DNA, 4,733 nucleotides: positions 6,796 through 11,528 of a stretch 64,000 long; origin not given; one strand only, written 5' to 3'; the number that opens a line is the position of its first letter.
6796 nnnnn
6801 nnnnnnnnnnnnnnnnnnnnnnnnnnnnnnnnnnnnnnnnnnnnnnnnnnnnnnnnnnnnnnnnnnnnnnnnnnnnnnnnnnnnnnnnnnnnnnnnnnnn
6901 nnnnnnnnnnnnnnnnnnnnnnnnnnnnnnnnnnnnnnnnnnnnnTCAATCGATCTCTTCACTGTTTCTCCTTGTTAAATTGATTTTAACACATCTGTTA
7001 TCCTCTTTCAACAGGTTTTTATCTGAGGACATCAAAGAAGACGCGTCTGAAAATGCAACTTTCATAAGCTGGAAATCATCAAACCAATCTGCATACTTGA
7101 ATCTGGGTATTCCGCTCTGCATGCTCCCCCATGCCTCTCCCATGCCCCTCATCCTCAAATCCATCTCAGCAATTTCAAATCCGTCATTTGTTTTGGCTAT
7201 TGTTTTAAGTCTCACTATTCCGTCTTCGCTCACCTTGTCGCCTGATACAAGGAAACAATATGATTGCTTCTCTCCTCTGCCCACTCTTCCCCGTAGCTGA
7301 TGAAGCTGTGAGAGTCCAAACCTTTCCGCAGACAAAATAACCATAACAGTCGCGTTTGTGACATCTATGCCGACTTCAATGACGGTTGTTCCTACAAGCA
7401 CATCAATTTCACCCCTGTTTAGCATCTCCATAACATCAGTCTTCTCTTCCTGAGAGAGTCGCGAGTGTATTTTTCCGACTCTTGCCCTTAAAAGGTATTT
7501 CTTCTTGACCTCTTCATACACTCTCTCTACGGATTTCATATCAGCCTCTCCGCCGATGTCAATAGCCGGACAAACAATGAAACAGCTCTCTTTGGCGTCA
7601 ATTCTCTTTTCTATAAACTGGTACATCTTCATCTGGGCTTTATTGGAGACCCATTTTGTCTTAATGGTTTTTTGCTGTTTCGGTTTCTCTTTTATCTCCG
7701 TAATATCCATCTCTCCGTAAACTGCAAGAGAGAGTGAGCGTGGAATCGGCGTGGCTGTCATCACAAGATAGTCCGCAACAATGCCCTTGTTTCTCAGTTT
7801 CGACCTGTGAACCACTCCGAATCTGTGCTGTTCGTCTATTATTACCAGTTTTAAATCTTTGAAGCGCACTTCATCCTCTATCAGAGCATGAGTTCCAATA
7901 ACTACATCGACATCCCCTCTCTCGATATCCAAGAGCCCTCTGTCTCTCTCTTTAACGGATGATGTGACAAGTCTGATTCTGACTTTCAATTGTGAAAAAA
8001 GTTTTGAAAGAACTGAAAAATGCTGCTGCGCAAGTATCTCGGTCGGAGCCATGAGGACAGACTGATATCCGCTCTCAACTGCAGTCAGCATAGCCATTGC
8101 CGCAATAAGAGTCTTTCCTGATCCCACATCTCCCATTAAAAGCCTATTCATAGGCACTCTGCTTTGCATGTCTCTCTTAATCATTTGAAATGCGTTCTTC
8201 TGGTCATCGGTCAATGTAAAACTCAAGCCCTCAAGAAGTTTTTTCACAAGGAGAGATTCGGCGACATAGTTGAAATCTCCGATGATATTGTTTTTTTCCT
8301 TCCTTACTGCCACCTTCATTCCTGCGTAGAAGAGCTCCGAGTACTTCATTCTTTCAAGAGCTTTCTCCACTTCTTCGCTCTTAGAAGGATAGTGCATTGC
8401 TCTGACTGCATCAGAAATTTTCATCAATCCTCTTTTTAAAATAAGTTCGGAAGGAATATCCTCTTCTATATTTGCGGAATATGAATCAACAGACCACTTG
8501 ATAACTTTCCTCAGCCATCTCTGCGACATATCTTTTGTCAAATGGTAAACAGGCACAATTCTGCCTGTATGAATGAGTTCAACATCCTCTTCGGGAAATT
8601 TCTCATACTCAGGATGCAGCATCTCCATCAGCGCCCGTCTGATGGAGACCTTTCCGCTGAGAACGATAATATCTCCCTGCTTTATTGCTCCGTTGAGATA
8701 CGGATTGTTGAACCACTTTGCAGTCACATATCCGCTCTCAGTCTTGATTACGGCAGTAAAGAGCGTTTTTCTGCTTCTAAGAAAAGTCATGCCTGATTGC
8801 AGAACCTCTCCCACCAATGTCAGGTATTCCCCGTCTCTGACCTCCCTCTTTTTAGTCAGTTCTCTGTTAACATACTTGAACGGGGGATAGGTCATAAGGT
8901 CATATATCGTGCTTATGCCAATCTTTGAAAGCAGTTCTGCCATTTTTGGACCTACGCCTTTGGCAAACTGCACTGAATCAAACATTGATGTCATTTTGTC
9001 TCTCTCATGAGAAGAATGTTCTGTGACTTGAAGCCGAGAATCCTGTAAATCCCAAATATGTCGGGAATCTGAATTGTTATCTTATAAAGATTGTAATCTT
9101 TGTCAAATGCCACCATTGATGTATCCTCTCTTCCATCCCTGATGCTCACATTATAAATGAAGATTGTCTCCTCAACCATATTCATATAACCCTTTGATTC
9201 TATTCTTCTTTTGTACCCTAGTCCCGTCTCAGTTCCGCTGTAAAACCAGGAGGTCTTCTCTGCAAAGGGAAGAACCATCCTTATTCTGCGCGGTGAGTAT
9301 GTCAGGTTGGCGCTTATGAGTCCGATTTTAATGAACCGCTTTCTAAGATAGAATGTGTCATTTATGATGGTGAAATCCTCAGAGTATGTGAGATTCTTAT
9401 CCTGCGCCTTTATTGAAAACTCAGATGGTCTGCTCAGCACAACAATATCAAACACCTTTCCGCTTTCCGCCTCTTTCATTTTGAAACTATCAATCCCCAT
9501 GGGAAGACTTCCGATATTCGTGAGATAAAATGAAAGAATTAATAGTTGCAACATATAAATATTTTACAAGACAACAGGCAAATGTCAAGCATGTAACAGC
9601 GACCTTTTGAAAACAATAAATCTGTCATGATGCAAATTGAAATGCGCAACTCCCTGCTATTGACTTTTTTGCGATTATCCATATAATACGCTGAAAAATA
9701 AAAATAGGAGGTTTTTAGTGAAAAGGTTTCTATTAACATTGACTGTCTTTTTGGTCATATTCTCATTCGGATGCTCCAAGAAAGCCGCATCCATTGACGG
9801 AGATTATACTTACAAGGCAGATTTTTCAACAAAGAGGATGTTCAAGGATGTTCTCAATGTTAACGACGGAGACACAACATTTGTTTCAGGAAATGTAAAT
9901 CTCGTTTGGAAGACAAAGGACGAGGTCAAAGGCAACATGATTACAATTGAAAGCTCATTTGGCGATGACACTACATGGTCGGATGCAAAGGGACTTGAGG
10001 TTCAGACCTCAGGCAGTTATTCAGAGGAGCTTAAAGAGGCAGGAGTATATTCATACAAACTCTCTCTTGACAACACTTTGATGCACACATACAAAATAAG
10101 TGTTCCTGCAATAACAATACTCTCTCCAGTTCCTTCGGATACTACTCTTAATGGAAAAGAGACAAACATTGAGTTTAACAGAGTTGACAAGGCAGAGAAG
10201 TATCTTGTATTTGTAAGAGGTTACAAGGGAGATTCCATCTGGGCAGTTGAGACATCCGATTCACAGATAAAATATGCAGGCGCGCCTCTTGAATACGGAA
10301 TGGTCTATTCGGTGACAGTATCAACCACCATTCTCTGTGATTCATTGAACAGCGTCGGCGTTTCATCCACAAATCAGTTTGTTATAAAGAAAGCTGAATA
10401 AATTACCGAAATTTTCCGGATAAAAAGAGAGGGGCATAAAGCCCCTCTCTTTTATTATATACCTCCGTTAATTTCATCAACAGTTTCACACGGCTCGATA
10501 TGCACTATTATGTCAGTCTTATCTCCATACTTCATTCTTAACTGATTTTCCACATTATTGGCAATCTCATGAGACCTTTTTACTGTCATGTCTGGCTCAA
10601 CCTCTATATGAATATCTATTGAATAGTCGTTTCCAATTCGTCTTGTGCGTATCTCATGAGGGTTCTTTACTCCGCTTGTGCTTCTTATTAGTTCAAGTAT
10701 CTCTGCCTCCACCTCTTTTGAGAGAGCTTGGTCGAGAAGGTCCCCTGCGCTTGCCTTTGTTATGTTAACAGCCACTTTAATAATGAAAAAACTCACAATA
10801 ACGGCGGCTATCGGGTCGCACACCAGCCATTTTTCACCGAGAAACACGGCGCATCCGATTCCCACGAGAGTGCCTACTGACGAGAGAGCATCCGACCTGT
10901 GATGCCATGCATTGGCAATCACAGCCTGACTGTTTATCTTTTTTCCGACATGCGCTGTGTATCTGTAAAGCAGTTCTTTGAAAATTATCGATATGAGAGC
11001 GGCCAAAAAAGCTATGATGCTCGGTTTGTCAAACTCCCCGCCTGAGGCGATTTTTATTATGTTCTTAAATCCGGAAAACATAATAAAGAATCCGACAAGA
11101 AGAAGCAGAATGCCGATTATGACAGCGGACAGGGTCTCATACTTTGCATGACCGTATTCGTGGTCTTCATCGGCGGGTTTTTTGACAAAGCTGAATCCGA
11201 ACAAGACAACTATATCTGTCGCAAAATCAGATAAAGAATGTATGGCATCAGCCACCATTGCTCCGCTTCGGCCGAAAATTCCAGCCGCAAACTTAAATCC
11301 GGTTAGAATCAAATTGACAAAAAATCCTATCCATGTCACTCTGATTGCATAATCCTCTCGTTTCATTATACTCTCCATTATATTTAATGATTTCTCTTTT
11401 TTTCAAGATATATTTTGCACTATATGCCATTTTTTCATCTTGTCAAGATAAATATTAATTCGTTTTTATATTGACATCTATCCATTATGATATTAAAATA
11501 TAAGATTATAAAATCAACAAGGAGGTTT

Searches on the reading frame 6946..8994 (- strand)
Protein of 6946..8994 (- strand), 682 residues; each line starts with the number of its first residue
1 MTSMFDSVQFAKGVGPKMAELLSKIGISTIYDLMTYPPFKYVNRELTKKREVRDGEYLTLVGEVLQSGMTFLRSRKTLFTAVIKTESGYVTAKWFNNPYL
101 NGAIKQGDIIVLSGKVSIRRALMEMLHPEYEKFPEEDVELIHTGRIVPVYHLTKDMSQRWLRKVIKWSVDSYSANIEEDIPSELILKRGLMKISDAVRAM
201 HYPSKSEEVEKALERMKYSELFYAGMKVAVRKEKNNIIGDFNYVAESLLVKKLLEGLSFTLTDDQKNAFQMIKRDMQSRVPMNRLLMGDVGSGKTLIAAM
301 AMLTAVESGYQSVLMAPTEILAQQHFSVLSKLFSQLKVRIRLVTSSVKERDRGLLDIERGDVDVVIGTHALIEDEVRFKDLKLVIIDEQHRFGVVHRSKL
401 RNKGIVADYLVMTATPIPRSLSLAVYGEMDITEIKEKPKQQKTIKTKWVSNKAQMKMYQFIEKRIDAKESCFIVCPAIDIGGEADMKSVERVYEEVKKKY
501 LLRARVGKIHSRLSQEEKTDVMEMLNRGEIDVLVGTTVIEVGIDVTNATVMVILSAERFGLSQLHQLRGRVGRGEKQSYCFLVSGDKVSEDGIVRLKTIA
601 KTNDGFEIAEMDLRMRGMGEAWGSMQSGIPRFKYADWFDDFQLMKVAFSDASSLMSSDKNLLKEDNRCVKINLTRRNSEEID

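Call 54: search_protein_families(library=pfam, proteins=[window:6946-8994:-], max_evalue=0.00001)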
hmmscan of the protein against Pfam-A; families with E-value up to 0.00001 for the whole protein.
window:6946-8994:- (682 aa): 7 families
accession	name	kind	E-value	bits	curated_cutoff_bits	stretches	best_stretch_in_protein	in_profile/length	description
PF00270.35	DEAD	-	3.6e-26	92.3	26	1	262-419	1-162/167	DEAD/DEAH box helicase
PF17191.10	RecG_wedge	-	3.4e-21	75.9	23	1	8-168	2-158/162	RecG wedge domain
PF00271.37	Helicase_C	-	1.5e-20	73.9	23.5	1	466-573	13-108/110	Helicase conserved C-terminal domain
PF19833.4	RecG_dom3_C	-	3e-11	43.7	26.8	1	602-675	1-75/87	ATP-dependent DNA helicase RecG, domain 3, C-terminal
PF04851.21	ResIII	-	3.1e-09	37.4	22.5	1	259-416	2-162/164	Type III restriction enzyme, res subunit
PF01336.31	tRNA_anti-codon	-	1.6e-07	31.6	27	1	59-131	2-73/75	OB-fold nucleic acid binding domain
PF22590.2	Cas3-like_C_2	-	7.8e-06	26.6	27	0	487-574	13-104/106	CRISPR-associated nuclease/helicase Cas3, C-terminal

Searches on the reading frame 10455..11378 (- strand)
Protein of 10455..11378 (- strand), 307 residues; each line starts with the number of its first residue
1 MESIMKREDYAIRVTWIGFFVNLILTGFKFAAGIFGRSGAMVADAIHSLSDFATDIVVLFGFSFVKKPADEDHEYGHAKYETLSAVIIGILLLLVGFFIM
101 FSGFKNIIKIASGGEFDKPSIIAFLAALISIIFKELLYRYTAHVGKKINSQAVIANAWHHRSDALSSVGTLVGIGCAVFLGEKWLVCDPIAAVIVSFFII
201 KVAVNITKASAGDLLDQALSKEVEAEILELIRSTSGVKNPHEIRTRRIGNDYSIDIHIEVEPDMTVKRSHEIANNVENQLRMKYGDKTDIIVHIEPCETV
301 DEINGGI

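Call 69: search_protein_families(library=pfam, proteins=[window:10455-11378:-], max_evalue=0.0001)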
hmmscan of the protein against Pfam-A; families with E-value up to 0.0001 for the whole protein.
window:10455-11378:- (307 aa): 2 families
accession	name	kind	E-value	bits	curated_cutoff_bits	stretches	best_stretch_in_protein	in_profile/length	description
PF01545.26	Cation_efflux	-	1.5e-49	169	26.6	1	16-215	2-198/198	Cation efflux family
PF16916.11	ZT_dimer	-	3e-26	91.7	26.7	1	219-297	1-78/78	Dimerisation domain of Zinc Transporter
